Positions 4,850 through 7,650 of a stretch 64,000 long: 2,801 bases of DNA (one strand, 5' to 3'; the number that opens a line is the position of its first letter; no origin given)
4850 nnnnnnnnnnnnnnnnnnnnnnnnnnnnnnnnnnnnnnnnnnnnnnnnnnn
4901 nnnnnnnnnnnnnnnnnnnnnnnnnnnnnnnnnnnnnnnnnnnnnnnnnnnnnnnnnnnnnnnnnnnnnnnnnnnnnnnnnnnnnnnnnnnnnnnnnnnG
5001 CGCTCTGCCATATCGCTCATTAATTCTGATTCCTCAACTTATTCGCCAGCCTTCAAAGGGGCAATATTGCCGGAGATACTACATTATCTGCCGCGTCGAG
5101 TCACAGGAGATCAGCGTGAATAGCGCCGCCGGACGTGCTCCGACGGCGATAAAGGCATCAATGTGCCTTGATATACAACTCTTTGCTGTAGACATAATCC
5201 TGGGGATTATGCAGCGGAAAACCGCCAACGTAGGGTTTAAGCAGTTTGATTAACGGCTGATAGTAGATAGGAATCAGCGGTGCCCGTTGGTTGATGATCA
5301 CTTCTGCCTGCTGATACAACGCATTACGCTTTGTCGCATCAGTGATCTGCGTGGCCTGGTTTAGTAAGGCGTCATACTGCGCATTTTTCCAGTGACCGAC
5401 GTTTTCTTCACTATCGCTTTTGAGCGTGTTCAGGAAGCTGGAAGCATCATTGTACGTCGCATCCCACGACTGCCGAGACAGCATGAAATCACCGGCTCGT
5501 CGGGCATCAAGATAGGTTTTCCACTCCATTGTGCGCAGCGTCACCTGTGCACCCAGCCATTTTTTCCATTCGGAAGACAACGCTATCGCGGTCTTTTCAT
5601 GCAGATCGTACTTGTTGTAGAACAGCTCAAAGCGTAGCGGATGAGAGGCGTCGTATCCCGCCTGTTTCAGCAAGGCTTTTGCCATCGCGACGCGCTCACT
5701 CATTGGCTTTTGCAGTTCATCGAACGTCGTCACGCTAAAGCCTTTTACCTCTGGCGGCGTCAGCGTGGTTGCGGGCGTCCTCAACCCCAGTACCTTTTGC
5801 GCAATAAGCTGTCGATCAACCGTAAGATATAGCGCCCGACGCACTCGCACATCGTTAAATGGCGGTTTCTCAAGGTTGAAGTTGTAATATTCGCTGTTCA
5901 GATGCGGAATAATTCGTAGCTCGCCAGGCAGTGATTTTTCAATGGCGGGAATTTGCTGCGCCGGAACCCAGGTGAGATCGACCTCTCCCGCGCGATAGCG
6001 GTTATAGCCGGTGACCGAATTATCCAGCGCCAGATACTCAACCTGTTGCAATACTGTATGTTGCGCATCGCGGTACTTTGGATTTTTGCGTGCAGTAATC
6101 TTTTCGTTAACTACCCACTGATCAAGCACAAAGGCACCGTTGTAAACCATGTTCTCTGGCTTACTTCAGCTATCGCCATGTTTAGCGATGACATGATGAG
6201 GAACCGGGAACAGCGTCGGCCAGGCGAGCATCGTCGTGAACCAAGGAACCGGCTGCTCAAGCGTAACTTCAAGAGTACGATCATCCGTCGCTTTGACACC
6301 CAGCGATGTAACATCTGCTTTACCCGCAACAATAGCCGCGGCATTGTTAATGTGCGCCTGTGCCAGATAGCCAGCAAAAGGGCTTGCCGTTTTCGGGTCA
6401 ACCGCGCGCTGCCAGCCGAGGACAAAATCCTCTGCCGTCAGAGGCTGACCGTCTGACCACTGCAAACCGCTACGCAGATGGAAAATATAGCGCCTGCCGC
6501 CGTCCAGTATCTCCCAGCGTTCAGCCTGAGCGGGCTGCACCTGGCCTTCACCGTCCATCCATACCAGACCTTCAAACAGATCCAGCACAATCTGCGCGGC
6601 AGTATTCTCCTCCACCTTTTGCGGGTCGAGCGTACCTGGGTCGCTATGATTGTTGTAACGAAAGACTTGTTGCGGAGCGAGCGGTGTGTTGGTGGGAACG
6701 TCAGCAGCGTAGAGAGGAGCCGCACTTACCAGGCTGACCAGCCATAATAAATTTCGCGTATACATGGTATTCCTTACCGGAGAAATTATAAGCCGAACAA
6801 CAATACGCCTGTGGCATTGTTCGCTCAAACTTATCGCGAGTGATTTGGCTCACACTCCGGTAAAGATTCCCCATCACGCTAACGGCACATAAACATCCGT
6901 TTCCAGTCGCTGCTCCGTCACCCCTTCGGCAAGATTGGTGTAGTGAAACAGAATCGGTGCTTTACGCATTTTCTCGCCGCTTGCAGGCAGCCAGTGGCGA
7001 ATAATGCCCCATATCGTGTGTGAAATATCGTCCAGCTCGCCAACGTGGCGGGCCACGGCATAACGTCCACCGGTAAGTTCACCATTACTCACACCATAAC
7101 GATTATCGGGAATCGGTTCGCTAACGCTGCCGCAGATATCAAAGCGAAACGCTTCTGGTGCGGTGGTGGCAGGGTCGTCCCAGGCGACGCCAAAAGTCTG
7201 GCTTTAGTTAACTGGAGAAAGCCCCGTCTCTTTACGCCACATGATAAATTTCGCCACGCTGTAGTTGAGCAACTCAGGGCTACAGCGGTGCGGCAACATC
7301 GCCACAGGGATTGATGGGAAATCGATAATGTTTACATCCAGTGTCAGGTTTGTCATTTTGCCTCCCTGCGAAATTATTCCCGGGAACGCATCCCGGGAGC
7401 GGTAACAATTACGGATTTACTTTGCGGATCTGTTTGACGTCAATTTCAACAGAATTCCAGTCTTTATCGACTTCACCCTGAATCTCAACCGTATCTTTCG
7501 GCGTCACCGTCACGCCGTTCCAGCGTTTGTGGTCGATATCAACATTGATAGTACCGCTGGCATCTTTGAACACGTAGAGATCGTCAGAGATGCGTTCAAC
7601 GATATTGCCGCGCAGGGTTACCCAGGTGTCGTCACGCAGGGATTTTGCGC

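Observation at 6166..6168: ygiS inactivated by a single in-frame opal codon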

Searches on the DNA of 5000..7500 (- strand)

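Call 5: search_dna_similar(query=window:5100-6900:-, collection=ecoli_genomes, mode=near, max_rows=30)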
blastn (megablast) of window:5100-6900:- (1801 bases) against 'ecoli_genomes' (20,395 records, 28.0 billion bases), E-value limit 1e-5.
Records with a match: 5425; places in all: 5431; records where one place covers at least 80% of the query: 4054.
Genomes with a match: 5425 of 5426; with a place that covers at least 80% of the query: 4054. Places per genome that has any: lowest 1, median 1, highest 2. On chromosomes: 5430 places; on plasmids: 1.
Best place of each record, by identity: >=99% 3080; 95-99% 2344; 80-90% 1.
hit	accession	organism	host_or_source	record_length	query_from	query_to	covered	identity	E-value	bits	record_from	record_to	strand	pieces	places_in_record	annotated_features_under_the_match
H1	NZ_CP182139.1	Escherichia coli strain CUWW06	wastewater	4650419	1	1801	100%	100.0%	0e+0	3326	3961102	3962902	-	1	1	ygiS: ABC transporter substrate-binding protein | ygiV: AraC family transcriptional regulator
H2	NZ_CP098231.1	Escherichia coli strain XJ34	bovine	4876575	1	1801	100%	99.9%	0e+0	3321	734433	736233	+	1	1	ygiS: ABC transporter substrate-binding protein | ygiV: AraC family transcriptional regulator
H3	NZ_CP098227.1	Escherichia coli strain XJ6-3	bovine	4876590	1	1801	100%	99.9%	0e+0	3321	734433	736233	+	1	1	ygiS: ABC transporter substrate-binding protein | ygiV: AraC family transcriptional regulator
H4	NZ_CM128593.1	Escherichia coli strain 100416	Homo sapiens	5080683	1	1801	100%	99.9%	0e+0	3321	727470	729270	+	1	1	ygiS: ABC transporter substrate-binding protein | ygiV: AraC family transcriptional regulator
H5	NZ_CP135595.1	Escherichia coli strain GDSC2227PM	vegetable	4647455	1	1801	100%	99.9%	0e+0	3315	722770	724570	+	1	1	ygiS: ABC transporter substrate-binding protein | ygiV: AraC family transcriptional regulator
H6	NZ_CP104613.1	Escherichia coli strain AHM8C212RI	chicken feces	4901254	1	1801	100%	99.6%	0e+0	3288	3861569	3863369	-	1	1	ygiS: ABC transporter substrate-binding protein | ygiV: AraC family transcriptional regulator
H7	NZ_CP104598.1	Escherichia coli strain AHM8C160RI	chicken feces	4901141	1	1801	100%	99.6%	0e+0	3288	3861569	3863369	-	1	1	ygiS: ABC transporter substrate-binding protein | ygiV: AraC family transcriptional regulator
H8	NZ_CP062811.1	Escherichia coli strain Res13-Sevr-PER07-33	Sus scrofa domesticus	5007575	1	1801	100%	99.6%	0e+0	3282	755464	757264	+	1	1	ygiS: ABC transporter substrate-binding protein | ygiV: AraC family transcriptional regulator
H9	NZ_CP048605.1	Escherichia coli strain PapRG-06-5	Papio papio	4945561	1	1801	100%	99.6%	0e+0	3282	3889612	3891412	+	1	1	ygiS: ABC transporter substrate-binding protein | ygiV: AraC family transcriptional regulator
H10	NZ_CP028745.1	Escherichia coli strain A30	Papio cynocephalus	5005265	1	1801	100%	99.5%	0e+0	3277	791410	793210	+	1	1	ygiS: ABC transporter substrate-binding protein | ygiV: AraC family transcriptional regulator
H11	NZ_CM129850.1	Escherichia coli strain TB06051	fresh water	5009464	1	1801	100%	99.5%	0e+0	3277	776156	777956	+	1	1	ygiS: ABC transporter substrate-binding protein | ygiV: AraC family transcriptional regulator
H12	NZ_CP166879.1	Escherichia coli strain 48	Fecal sample from a deer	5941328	1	1801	100%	99.5%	0e+0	3277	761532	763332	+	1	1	ygiS: ABC transporter substrate-binding protein | ygiV: AraC family transcriptional regulator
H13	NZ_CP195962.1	Escherichia coli strain D8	Water sample from the Juan Diaz River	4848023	1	1801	100%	99.5%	0e+0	3277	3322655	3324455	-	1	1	ygiS: ABC transporter substrate-binding protein | ygiV: AraC family transcriptional regulator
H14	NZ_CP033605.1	Escherichia coli O157:H7 strain TR01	Cattle carcass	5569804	1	1801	100%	99.4%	0e+0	3271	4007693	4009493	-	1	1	ygiS: ABC transporter substrate-binding protein | ygiV: AraC family transcriptional regulator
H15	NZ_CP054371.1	Escherichia coli strain SCU-316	Homo sapiens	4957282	1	1801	100%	99.4%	0e+0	3271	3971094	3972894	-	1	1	ygiS: ABC transporter substrate-binding protein | ygiV: AraC family transcriptional regulator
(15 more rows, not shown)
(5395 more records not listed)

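Call 6: get_annotated_region(hit=H1, flank=3000)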
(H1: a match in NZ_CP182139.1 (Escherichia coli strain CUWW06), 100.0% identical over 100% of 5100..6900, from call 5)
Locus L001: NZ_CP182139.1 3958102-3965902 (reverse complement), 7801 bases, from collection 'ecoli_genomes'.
description: Escherichia coli strain CUWW06 chromosome, complete genome
organism: Escherichia coli strain CUWW06 (NCBI taxid 562)
replicon: chromosome; assembly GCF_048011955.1
host: -; source: wastewater; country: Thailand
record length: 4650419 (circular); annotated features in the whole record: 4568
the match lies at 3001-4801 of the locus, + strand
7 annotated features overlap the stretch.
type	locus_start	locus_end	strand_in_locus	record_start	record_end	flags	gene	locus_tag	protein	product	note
CDS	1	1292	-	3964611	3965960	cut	qseC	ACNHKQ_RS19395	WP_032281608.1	quorum sensing histidine kinase QseC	-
CDS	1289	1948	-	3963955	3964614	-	qseB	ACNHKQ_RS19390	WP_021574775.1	quorum sensing response regulator transcription factor QseB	-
CDS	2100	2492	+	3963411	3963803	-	ygiW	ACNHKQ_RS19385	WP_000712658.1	OB fold stress tolerance protein YgiW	-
CDS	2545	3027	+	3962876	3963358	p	ygiV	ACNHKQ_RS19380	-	AraC family transcriptional regulator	internal stop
CDS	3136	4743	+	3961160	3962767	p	ygiS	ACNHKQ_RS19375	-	ABC transporter substrate-binding protein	internal stop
CDS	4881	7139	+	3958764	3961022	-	parC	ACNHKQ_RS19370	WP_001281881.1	DNA topoisomerase IV subunit A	-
CDS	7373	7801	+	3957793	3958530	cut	plsC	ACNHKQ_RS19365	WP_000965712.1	1-acylglycerol-3-phosphate O-acyltransferase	-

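Call 7: get_annotated_region(hit=H2, flank=3000)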
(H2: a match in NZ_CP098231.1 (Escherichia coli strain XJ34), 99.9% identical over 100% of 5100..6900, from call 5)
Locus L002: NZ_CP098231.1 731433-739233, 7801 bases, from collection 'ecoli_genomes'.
description: Escherichia coli strain XJ34 chromosome, complete genome
organism: Escherichia coli strain XJ34 (NCBI taxid 562)
replicon: chromosome; assembly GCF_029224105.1
host: bovine; source: -; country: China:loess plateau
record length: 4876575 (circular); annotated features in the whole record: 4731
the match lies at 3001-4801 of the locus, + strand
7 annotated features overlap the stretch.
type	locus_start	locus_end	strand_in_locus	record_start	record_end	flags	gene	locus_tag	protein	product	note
CDS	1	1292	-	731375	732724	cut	qseC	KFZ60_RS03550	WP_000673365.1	quorum sensing histidine kinase QseC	-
CDS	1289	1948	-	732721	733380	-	qseB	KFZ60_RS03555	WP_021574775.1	quorum sensing response regulator transcription factor QseB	-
CDS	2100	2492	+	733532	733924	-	ygiW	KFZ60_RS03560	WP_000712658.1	OB fold stress tolerance protein YgiW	-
CDS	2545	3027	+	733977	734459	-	ygiV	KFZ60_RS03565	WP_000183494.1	AraC family transcriptional regulator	-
CDS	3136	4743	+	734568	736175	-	ygiS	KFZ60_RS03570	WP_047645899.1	ABC transporter substrate-binding protein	-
CDS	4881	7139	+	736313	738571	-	parC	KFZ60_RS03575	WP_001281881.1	DNA topoisomerase IV subunit A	-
CDS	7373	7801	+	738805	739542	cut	plsC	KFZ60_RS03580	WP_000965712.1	1-acylglycerol-3-phosphate O-acyltransferase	-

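Call 8: get_annotated_region(hit=H6, flank=3000)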
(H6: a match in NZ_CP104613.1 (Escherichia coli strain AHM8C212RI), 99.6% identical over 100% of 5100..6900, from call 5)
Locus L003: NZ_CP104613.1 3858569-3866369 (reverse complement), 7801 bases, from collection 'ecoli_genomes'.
description: Escherichia coli strain AHM8C212RI chromosome, complete genome
organism: Escherichia coli strain AHM8C212RI (NCBI taxid 562)
replicon: chromosome; assembly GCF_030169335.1
host: -; source: chicken feces; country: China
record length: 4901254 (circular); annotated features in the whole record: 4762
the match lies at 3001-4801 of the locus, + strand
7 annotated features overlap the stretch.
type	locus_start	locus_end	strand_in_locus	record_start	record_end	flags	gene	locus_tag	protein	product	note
CDS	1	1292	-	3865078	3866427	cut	qseC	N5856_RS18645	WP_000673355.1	quorum sensing histidine kinase QseC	-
CDS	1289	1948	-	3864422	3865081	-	qseB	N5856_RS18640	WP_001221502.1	quorum sensing response regulator transcription factor QseB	-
CDS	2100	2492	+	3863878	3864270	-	ygiW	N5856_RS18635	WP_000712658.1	OB fold stress tolerance protein YgiW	-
CDS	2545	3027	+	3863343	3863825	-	ygiV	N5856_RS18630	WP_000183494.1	AraC family transcriptional regulator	-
CDS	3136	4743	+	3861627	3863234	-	ygiS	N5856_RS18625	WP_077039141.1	ABC transporter substrate-binding protein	-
CDS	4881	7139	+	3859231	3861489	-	parC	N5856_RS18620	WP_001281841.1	DNA topoisomerase IV subunit A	-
CDS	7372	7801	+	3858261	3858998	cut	plsC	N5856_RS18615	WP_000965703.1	1-acylglycerol-3-phosphate O-acyltransferase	-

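Call 10: search_dna_similar(query=window:6137-6197:-, collection=ecoli_genomes, mode=near, max_rows=12)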
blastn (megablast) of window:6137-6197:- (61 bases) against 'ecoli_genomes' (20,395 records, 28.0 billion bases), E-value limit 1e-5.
Records with a match: 4014; places in all: 4016; records where one place covers at least 80% of the query: 4013.
Genomes with a match: 4014 of 5426; with a place that covers at least 80% of the query: 4013. Places per genome that has any: lowest 1, median 1, highest 2. On chromosomes: 4015 places; on plasmids: 1.
Best place of each record, by identity: >=99% 2; 95-99% 4012.
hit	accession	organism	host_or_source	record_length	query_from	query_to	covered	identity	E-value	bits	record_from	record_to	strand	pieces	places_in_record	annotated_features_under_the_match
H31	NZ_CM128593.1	Escherichia coli strain 100416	Homo sapiens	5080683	1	61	100%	100.0%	5e-23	113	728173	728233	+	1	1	ygiS: ABC transporter substrate-binding protein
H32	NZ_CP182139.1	Escherichia coli strain CUWW06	wastewater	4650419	1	61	100%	100.0%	5e-23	113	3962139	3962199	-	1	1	ygiS: ABC transporter substrate-binding protein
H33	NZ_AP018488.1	Escherichia coli O157:H7 strain PV15-279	Homo sapiens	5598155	1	61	100%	98.4%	2e-21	108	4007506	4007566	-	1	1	ygiS: ABC transporter substrate-binding protein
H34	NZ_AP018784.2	Escherichia coli strain SK1144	-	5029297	1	61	100%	98.4%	2e-21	108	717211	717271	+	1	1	ygiS: ABC transporter substrate-binding protein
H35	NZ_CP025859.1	Escherichia coli strain 504239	Homo sapiens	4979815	1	61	100%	98.4%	2e-21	108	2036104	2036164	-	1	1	ygiS: ABC transporter substrate-binding protein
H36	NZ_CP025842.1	Escherichia coli strain 720632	Homo sapiens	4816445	1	61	100%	98.4%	2e-21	108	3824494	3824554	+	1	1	ygiS: ABC transporter substrate-binding protein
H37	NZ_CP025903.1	Escherichia coli strain 300709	Homo sapiens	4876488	1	61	100%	98.4%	2e-21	108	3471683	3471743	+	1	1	ygiS: ABC transporter substrate-binding protein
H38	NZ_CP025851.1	Escherichia coli strain 510016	Homo sapiens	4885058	1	61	100%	98.4%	2e-21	108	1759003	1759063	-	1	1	ygiS: ABC transporter substrate-binding protein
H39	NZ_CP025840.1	Escherichia coli strain 214-4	Homo sapiens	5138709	1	61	100%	98.4%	2e-21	108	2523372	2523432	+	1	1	ygiS: ABC transporter substrate-binding protein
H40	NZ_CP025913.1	Escherichia coli strain 203740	Homo sapiens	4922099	1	61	100%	98.4%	2e-21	108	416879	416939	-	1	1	ygiS: ABC transporter substrate-binding protein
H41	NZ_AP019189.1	Escherichia coli strain M217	Homo sapiens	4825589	1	61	100%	98.4%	2e-21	108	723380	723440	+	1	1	ygiS: ABC transporter substrate-binding protein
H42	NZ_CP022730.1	Escherichia coli strain SA186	Homo sapiens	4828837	1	61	100%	98.4%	2e-21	108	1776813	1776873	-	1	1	ygiS: ABC transporter substrate-binding protein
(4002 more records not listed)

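Call 21: search_dna_similar(query=window:5158-6765:-, collection=ecoli_genomes, mode=near, max_rows=40, rows=spread)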
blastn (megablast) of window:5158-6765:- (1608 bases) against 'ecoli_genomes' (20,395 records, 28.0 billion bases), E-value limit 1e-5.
Records with a match: 5391; places in all: 5399; records where one place covers at least 80% of the query: 4052.
Genomes with a match: 5391 of 5426; with a place that covers at least 80% of the query: 4052. Places per genome that has any: lowest 1, median 1, highest 2. On chromosomes: 5398 places; on plasmids: 1.
Best place of each record, by identity: >=99% 3173; 95-99% 2216; 90-95% 1; 80-90% 1.
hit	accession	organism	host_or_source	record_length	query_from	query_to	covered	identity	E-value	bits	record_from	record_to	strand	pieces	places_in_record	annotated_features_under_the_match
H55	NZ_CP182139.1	Escherichia coli strain CUWW06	wastewater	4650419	1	1608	100%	100.0%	0e+0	2970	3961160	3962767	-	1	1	ygiS: ABC transporter substrate-binding protein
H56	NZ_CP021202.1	Escherichia coli strain Z1002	Homo sapiens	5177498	1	1608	100%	99.3%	0e+0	2909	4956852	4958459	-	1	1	ygiS: ABC transporter substrate-binding protein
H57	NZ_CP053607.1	Escherichia coli strain NEB5-alpha_F'Iq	not applicable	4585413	1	1608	100%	99.3%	0e+0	2909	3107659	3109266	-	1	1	ygiS: ABC transporter substrate-binding protein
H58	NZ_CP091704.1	Escherichia coli strain KGu016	river water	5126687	1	1608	100%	99.3%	0e+0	2909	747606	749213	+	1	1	ygiS: ABC transporter substrate-binding protein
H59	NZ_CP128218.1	Escherichia coli strain TG1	Laboratory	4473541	1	1608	100%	99.3%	0e+0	2909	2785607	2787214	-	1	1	ygiS: ABC transporter substrate-binding protein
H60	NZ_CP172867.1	Escherichia coli strain 35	Bos taurus taurus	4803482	1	1608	100%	99.3%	0e+0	2909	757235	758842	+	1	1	ygiS: ABC transporter substrate-binding protein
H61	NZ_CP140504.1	Escherichia coli strain 2023CK-01341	Homo sapiens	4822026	1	1608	100%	99.3%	0e+0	2909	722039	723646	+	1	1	ygiS: ABC transporter substrate-binding protein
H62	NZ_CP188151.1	Escherichia coli strain TUM23341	Laboratory developed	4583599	1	1608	100%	99.3%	0e+0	2909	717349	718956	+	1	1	ygiS: ABC transporter substrate-binding protein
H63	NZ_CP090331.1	Escherichia coli strain ECO11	Homo sapiens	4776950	1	1608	100%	99.3%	0e+0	2909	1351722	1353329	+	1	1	ygiS: ABC transporter substrate-binding protein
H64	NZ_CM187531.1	Escherichia coli strain capsule spontaneous mutant 22a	lab isolate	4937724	1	1608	100%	99.3%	0e+0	2909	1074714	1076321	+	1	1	ygiS: ABC transporter substrate-binding protein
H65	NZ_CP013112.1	Escherichia coli strain YD786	Homo sapiens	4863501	1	1608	100%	99.3%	0e+0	2904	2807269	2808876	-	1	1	ygiS: ABC transporter substrate-binding protein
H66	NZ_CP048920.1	Escherichia coli strain SCU-101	Homo sapiens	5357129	1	1608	100%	99.3%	0e+0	2904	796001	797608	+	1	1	ygiS: ABC transporter substrate-binding protein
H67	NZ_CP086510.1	Escherichia coli strain Ec-050-T0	Homo sapiens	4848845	1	1608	100%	99.3%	0e+0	2904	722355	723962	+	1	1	ygiS: ABC transporter substrate-binding protein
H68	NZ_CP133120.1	Escherichia coli O157:H7 strain PNUSAE145590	missing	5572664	1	1608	100%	99.3%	0e+0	2904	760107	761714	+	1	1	ygiS: ABC transporter substrate-binding protein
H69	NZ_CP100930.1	Escherichia coli strain ET670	Hoplobatrachus rugulosus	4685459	1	1608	100%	99.3%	0e+0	2904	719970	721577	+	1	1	ygiS: ABC transporter substrate-binding protein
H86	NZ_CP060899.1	Escherichia coli strain EC21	Homo sapiens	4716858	1567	1608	3%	95.2%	2e-7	68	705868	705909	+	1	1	none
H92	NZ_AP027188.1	Escherichia coli strain PV0838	Homo sapiens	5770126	1573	1608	2%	100.0%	2e-7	68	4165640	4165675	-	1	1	none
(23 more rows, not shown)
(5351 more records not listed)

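Call 22: get_annotated_region(hit=H86, flank=5000)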
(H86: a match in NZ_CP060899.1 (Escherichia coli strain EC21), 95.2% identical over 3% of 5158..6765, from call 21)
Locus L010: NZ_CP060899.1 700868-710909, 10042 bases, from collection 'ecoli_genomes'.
description: Escherichia coli strain EC21 chromosome, complete genome
organism: Escherichia coli strain EC21 (NCBI taxid 562)
replicon: chromosome; assembly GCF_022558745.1
host: Homo sapiens; source: urine; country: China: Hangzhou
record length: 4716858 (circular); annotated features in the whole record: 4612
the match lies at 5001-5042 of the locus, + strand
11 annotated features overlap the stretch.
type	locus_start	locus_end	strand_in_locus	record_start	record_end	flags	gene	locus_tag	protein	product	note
CDS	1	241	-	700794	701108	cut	ygiN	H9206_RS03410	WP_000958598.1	putative quinol monooxygenase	-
CDS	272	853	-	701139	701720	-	mdaB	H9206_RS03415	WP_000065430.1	NADPH:quinone oxidoreductase MdaB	-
CDS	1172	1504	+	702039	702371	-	ygiZ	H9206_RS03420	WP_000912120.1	DUF2645 family protein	-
CDS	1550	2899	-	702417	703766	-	qseC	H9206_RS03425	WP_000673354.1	quorum sensing histidine kinase QseC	-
CDS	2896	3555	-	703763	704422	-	qseB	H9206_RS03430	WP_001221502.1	quorum sensing response regulator transcription factor QseB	-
CDS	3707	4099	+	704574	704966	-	ygiW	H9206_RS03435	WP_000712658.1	OB fold stress tolerance protein YgiW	-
CDS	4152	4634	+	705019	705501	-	ygiV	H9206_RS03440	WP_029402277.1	AraC family transcriptional regulator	-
CDS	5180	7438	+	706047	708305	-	parC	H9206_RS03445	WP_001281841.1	DNA topoisomerase IV subunit A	-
CDS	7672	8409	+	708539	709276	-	plsC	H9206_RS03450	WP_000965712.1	1-acylglycerol-3-phosphate O-acyltransferase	-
CDS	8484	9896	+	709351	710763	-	ftsP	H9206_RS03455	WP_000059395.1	cell division protein FtsP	-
CDS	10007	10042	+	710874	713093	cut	ygiQ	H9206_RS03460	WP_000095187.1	YgiQ family radical SAM protein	-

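Call 23: get_annotated_region(hit=H92, flank=5000)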
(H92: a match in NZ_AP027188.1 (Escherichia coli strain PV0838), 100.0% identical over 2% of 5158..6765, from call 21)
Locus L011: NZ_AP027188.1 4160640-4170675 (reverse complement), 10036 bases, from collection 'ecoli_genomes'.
description: Escherichia coli strain PV0838 chromosome, complete genome
organism: Escherichia coli strain PV0838 (NCBI taxid 562)
replicon: chromosome; assembly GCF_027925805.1
host: Homo sapiens; source: missing; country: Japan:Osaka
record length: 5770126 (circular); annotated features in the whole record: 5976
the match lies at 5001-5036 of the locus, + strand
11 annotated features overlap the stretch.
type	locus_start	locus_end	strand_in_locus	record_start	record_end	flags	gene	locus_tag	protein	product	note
CDS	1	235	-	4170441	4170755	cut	ygiN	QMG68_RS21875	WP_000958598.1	putative quinol monooxygenase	-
CDS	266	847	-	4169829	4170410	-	mdaB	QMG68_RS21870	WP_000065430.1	NADPH:quinone oxidoreductase MdaB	-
CDS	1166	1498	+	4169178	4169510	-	ygiZ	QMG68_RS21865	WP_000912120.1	DUF2645 family protein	-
CDS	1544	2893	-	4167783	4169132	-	qseC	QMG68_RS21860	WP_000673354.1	quorum sensing histidine kinase QseC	-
CDS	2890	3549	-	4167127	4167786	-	qseB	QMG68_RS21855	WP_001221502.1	quorum sensing response regulator transcription factor QseB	-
CDS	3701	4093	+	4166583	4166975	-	ygiW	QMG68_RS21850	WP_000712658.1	OB fold stress tolerance protein YgiW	-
CDS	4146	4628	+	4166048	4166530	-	ygiV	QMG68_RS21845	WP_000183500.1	AraC family transcriptional regulator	-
CDS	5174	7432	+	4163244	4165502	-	parC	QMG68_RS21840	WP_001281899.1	DNA topoisomerase IV subunit A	-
CDS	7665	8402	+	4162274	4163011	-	plsC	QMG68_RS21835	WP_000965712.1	1-acylglycerol-3-phosphate O-acyltransferase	-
CDS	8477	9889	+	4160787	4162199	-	ftsP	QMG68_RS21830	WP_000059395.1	cell division protein FtsP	-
CDS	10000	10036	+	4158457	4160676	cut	ygiQ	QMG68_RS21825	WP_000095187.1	YgiQ family radical SAM protein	-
